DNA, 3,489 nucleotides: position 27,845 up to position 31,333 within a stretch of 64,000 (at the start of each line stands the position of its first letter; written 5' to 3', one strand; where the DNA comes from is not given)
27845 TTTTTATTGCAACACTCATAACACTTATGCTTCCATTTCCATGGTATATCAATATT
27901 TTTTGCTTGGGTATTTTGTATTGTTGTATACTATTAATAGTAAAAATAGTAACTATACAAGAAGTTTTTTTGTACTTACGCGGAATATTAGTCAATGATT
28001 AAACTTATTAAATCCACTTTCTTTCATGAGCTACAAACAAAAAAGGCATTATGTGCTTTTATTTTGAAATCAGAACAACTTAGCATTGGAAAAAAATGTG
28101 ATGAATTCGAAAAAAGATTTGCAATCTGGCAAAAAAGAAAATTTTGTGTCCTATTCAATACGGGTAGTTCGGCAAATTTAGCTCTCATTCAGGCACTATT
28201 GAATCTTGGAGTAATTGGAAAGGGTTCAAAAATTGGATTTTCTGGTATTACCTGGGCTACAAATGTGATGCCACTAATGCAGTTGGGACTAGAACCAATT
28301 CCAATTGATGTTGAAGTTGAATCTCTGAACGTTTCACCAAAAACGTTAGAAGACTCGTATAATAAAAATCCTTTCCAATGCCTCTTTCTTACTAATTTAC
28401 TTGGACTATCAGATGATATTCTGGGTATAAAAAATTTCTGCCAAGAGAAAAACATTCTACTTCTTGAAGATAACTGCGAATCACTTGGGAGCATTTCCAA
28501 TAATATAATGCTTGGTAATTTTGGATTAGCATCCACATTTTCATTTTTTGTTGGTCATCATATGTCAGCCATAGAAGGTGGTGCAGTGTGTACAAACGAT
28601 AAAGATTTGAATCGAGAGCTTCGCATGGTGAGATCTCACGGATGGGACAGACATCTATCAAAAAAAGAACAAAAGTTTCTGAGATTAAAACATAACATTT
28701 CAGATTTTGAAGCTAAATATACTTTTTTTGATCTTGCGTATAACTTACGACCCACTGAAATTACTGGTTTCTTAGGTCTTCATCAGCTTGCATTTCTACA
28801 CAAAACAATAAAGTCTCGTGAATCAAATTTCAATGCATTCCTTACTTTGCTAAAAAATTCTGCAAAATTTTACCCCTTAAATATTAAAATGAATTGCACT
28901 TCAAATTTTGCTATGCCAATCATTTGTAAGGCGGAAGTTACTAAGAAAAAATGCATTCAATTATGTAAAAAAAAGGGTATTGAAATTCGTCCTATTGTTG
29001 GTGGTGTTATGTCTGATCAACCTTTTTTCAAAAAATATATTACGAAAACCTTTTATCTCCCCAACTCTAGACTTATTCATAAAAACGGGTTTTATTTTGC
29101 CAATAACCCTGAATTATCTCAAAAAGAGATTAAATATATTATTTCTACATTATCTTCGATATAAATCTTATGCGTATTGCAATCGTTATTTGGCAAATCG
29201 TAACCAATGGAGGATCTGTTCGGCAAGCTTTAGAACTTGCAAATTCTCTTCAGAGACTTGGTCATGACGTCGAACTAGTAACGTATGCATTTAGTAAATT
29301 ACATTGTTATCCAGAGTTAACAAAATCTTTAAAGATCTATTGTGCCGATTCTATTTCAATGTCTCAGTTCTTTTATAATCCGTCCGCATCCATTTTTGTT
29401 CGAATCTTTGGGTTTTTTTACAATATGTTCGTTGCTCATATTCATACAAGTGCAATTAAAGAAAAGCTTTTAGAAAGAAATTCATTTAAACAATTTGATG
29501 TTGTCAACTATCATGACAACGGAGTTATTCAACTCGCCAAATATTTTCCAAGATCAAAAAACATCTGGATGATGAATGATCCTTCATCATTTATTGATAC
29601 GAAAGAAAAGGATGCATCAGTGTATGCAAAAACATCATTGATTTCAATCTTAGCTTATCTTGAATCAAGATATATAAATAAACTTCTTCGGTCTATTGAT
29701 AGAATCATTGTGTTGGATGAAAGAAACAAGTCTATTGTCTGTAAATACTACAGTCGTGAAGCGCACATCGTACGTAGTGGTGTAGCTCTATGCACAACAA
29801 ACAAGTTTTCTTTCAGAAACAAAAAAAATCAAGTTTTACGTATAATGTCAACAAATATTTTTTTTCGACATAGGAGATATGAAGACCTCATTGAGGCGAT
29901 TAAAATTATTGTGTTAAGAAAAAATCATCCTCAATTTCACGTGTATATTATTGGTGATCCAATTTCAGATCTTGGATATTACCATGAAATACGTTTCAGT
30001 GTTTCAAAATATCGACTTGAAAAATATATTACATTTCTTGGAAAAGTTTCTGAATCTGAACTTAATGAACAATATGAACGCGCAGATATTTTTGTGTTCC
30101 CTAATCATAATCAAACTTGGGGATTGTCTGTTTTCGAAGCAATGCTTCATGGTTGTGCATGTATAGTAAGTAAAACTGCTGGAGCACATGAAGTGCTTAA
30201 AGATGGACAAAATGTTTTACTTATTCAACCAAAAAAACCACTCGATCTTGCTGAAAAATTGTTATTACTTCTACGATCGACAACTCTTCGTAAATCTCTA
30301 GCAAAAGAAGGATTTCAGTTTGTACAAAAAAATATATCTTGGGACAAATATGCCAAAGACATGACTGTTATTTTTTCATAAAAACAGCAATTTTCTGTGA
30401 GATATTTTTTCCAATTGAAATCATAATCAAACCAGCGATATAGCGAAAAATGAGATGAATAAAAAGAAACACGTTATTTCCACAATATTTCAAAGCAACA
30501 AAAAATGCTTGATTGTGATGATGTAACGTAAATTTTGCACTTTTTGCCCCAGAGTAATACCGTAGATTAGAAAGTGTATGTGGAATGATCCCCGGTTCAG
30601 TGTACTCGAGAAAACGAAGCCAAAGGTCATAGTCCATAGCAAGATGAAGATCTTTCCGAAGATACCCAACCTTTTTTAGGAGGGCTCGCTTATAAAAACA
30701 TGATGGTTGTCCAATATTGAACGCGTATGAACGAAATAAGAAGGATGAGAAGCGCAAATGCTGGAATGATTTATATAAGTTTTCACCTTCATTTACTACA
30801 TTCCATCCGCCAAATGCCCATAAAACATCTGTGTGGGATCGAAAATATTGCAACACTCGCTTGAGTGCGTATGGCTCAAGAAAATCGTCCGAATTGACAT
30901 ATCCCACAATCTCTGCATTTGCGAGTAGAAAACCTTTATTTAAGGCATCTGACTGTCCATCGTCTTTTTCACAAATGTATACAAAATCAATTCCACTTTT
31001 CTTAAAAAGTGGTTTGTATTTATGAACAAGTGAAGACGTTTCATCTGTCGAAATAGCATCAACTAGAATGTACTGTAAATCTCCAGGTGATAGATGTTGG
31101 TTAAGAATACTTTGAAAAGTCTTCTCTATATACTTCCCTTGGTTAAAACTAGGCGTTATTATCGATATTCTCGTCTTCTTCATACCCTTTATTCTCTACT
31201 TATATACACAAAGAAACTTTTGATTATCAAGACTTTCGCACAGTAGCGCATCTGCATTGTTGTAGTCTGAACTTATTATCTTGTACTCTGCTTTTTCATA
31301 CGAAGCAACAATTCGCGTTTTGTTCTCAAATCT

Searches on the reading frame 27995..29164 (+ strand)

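Call 14: search_protein_families(library=pfam, proteins=[window:27995-29164:+], max_evalue=0.001)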
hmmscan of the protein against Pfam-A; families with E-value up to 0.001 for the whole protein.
window:27995-29164:+ (389 aa): 2 families
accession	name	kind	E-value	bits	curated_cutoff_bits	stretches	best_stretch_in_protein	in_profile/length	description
PF01041.23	DegT_DnrJ_EryC1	-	1.2e-54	186.4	19.8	1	18-386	9-359/360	DegT/DnrJ/EryC1/StrS aminotransferase family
PF01053.26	Cys_Met_Meta_PP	-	0.00028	20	27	1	36-213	55-227/381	Cys/Met metabolism PLP-dependent enzyme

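Call 24: search_protein_families(library=ncbifam, proteins=[window:27995-29164:+], max_evalue=1e-10)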
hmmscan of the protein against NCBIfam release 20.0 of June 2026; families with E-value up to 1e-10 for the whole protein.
window:27995-29164:+ (389 aa): 7 families
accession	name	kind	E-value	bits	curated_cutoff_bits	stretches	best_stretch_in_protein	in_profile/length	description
NF011936.0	PRK15407.1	equivalog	3.1e-55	187.6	423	1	28-387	60-433/440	lipopolysaccharide biosynthesis protein RfbH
TIGR03588.1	PseC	equivalog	4.6e-43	147.6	423.5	1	20-388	17-378/380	UDP-4-amino-4,6-dideoxy-N-acetyl-beta-L-altrosamine transaminase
TIGR04181.1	NHT_00031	hypoth_equivalog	1.1e-33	116.6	420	1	30-351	27-341/359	LegC family aminotransferase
NF008658.2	PRK11658.1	equivalog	2.5e-20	72.5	631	1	22-297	22-281/379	UDP-4-amino-4-deoxy-L-arabinose aminotransferase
NF008687.0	PRK11706.1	equivalog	8.4e-17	61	375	1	51-329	48-314/375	dTDP-4-amino-4,6-dideoxygalactose transaminase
TIGR04427.1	PLP_DesI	equivalog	3.5e-15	56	650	1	32-222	51-234/390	dTDP-4-dehydro-6-deoxyglucose aminotransferase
TIGR02379.1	ECA_wecE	subfamily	1.1e-12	47.4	434.85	1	73-329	67-315/376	dTDP-4-amino-4,6-dideoxy-D-glucose transaminase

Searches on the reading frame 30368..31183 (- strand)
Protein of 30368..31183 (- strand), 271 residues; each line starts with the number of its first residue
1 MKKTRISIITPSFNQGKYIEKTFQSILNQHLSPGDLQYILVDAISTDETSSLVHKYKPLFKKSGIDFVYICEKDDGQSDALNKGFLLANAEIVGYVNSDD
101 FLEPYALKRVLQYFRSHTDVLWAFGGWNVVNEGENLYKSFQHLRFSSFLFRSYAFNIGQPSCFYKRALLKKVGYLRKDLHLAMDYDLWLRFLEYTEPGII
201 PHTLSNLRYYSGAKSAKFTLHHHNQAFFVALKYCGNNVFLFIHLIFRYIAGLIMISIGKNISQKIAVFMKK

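Call 43: search_protein_families(library=ncbifam, proteins=[window:30368-31183:-], max_evalue=1e-8)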
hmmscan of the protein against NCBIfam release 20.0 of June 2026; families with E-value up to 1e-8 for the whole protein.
window:30368-31183:- (271 aa): 6 families
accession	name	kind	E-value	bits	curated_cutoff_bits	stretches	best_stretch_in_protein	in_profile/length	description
NF047683.1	TeichurnBiosyTuaG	equivalog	6.9e-17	61.9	400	1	3-141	5-138/252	teichuronic acid biosynthesis protein TuaG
NF007482.0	PRK10073.1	equivalog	3.6e-13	49.2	423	1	3-141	5-137/334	glycosyltransferase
TIGR03937.1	PgaC_IcaA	equivalog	1.6e-11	43.8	422.3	1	4-178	45-221/407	poly-beta-1,6-N-acetyl-D-glucosamine synthase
TIGR04009.1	wcaE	equivalog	2.2e-10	40.2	369.2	1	6-187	3-174/248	colanic acid biosynthesis glycosyltransferase WcaE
TIGR03111.1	glyc2_xrt_Gpos1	hypoth_equivalog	2.3e-10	39.9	363.95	1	5-126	50-167/439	TIGR03111 family XrtG-associated glycosyltransferase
TIGR04283.1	glyco_like_mftF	equivalog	1.7e-09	37.6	182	1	6-204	1-182/221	TIGR04283 family arsenosugar biosynthesis glycosyltransferase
